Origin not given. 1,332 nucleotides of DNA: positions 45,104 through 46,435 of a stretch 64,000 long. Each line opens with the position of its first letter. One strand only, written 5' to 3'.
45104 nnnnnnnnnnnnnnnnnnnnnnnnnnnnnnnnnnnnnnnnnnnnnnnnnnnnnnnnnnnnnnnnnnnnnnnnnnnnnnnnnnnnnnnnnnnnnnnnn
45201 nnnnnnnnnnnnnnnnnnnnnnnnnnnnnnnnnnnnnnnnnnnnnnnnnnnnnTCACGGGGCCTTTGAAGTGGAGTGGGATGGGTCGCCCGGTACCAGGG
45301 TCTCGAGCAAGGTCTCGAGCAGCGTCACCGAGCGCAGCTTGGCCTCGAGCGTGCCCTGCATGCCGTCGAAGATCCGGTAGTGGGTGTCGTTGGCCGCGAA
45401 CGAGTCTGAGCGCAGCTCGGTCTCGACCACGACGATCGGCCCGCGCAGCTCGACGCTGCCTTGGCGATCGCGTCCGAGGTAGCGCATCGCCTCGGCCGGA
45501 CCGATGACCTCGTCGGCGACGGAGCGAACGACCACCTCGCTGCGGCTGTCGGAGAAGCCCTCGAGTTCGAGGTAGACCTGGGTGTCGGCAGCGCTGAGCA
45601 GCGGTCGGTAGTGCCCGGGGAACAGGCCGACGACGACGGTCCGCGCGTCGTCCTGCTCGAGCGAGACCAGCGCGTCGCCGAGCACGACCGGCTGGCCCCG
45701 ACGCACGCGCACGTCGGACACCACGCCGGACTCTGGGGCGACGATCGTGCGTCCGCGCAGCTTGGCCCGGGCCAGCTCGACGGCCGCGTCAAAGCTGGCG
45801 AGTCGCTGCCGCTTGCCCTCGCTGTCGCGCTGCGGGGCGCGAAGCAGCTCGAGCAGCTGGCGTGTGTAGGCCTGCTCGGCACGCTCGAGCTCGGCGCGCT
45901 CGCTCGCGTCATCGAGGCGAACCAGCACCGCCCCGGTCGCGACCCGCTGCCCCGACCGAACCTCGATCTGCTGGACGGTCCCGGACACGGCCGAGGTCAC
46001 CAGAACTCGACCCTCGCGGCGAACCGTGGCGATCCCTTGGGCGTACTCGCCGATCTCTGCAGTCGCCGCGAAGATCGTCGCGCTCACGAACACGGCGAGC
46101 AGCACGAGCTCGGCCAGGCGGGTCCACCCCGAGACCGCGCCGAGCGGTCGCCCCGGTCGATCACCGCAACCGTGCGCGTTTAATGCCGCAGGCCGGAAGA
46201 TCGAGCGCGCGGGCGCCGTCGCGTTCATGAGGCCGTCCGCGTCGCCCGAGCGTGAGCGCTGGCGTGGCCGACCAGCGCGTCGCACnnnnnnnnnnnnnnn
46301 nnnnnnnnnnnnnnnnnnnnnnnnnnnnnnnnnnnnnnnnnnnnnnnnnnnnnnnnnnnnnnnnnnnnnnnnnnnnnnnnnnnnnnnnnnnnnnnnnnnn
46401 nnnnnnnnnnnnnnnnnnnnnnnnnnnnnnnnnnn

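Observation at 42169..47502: Plesiocin-like graspetide operon with dedicated double-glycine-type export (HlyD, C39-ABC, HlyD), fully ATGA-coupled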

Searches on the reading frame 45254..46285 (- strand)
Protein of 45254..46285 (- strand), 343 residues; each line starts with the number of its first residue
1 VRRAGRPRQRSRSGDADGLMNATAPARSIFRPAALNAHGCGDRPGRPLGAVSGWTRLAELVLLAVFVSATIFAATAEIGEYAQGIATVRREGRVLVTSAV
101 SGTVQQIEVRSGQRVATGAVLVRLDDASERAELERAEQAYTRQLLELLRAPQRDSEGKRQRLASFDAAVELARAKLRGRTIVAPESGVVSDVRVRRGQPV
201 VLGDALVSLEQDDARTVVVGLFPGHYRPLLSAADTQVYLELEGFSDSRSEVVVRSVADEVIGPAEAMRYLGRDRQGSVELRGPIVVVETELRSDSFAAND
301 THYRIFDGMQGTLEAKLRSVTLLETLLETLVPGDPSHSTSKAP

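Call 5: search_protein_families(library=pfam, proteins=[window:45254-46285:-], max_evalue=0.01)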
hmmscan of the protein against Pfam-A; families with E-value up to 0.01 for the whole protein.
window:45254-46285:- (343 aa): 4 families
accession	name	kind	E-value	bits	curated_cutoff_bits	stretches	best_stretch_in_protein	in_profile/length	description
PF16576.10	HlyD_D23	-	1.7e-09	37.7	30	2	96-211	22-141/214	Barrel-sandwich domain of CusB or HlyD membrane-fusion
PF13533.13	Biotin_lipoyl_2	-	1.4e-08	34.8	29.8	2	95-125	2-32/32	Biotin-lipoyl like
PF00364.28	Biotin_lipoyl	-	2e-08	34.4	22.1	2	96-124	45-73/73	Biotin-requiring enzyme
PF13437.12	HlyD_3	-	2.4e-08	35.1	22.2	1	180-261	1-81/106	HlyD family secretion protein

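Call 28: search_protein_families(library=ncbifam, proteins=[window:45254-46228:-], max_evalue=0.001)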
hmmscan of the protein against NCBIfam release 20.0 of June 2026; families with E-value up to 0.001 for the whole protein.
window:45254-46228:- (324 aa): 17 families
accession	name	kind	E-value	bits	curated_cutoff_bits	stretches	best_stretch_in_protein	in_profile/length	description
TIGR01730.1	RND_mfp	subfamily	2.9e-18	65.9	94.9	1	55-212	7-186/322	efflux RND transporter periplasmic adaptor subunit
TIGR01843.1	type_I_hlyD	subfamily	3.1e-15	56.1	208.65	1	36-131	4-100/422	HlyD family type I secretion periplasmic adaptor subunit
TIGR03794.1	NHLM_micro_HlyD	equivalog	2.2e-11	43.3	156.2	1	32-121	15-105/421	NHLP bacteriocin system secretion protein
TIGR00998.1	8a0101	subfamily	2e-10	40.1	390.8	1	40-158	9-125/334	EmrA/EmrK family multidrug efflux transporter periplasmic adaptor subunit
NF007785.0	PRK10476.1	equivalog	9.2e-09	34.6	376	1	39-120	14-94/347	multidrug transporter subunit MdtN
NF007850.1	PRK10559.1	equivalog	5.8e-07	28.9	400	0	75-125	41-93/303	p-hydroxybenzoic acid efflux pump subunit AaeA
NF008814.0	PRK11854.1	equivalog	2e-05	23.3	722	1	77-212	150-265/637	pyruvate dehydrogenase complex dihydrolipoyllysine-residue acetyltransferase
NF008589.1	PRK11556.1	equivalog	3.3e-05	23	391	1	53-125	63-135/392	MdtA/MuxA family multidrug efflux RND transporter periplasmic adaptor subunit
NF006079.0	PRK08225.1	equivalog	4.1e-05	23.6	95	0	77-105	41-69/70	acetyl-CoA carboxylase biotin carboxyl carrier protein subunit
NF005117.0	PRK06549.1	equivalog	7.1e-05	23.4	159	0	161-190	100-129/130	acetyl-CoA carboxylase biotin carboxyl carrier protein subunit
NF011715.0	PRK15136.1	equivalog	9.9e-05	21.1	563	0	74-123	61-110/390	multidrug efflux MFS transporter periplasmic adaptor subunit EmrA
NF010643.0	PRK14040.1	subfamily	0.0001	20.9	892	0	73-115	525-567/595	oxaloacetate decarboxylase subunit alpha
TIGR01348.1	PDHac_trf_long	equivalog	0.00034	19.3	552.1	0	76-111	199-234/587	dihydrolipoyllysine-residue acetyltransferase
NF005239.0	PRK06748.1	subfamily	0.00043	20.4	111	0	76-107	45-76/84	hypothetical protein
NF004173.0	PRK05641.1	equivalog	0.00064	20.3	199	0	72-105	82-115/153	putative acetyl-CoA carboxylase biotin carboxyl carrier protein subunit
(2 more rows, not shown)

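Call 63: predict_structure(protein=window:45254-46228:-)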
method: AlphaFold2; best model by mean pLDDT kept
length: 324 residues; sequences in the alignment: 1
mean_pLDDT: 37.8   pTM: 0.21
mean pLDDT of the five models: 37.8, 37.6, 34.1, 31.7, 31.4
residues with pLDDT >= 90: 0; 70-90: 21; 50-70: 31; < 50: 272
segments of 3 or more residues with pLDDT < 50: 1-32, 34-37, 42-71, 74-90, 93-110, 152-304, 307-309, 311-324
pLDDT, mean of each block of 10 residues (from residue 1): 40 35 35 45 41 25 31 45 41 41 32 65 75 69 62 40 25 25 29 27 26 27 27 30 37 32 30 27 22 38 48 39 37
secondary structure, 60 per line:
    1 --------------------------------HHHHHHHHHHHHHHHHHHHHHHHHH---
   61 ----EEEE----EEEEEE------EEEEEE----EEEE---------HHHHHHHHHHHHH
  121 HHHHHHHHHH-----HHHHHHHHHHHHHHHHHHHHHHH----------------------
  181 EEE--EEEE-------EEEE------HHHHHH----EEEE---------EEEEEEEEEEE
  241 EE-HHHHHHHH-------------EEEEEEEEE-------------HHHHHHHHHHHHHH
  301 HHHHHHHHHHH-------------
elements in order: H33-57 E65-68 E73-78 E85-90 E95-98 H108-130 H136-158 E181-183 E186-189 E197-200 H207-212 E217-220 E230-242 H244-251 E265-273 H287-311

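Call 78: search_solved_structures(query=window:45254-46228:-, max_evalue=1)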
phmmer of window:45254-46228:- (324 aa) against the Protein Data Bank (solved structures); distinct sequences matched with E-value up to 1: 12.
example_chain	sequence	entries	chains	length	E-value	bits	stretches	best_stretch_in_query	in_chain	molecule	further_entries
4dk1_A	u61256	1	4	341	0.00013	24.9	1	73-181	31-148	Putative MacA, Multidrug resistance protein mexA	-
5nen_A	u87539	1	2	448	0.0013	21.6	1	159-226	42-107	Lipase C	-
6vej_P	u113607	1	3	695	0.0016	21.3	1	75-202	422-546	Probable Resistance-Nodulation-Cell Division (RND) efflux membrane fusion protein,Probable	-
20yy_D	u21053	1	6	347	0.068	16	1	141-206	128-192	Multidrug efflux RND transporter periplasmic adaptor subunit MexJ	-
4tko_B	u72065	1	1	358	0.25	14.1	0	123-244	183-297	EmrA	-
6fkf_e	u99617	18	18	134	0.37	13.6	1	94-158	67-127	ATP synthase epsilon chain, chloroplastic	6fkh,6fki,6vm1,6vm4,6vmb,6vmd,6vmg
1vf7_A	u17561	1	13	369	0.39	13.5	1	79-196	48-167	Multidrug resistance protein mexA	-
2v4d_A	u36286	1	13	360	0.43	13.4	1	79-196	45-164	MULTIDRUG RESISTANCE PROTEIN MEXA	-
1t5e_A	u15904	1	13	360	0.43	13.4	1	79-196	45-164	Multidrug resistance protein mexA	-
6iok_I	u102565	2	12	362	0.43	13.3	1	79-195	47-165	Multidrug resistance protein MexA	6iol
6ta5_D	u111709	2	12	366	0.45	13.3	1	79-195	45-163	MexA family multidrug efflux RND transporter periplasmic adaptor subunit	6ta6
1iyu_A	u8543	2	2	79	0.51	13.1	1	153-192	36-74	DIHYDROLIPOAMIDE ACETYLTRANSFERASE COMPONENT OF PYRUVATE DEHYDROGENASE COMPLEX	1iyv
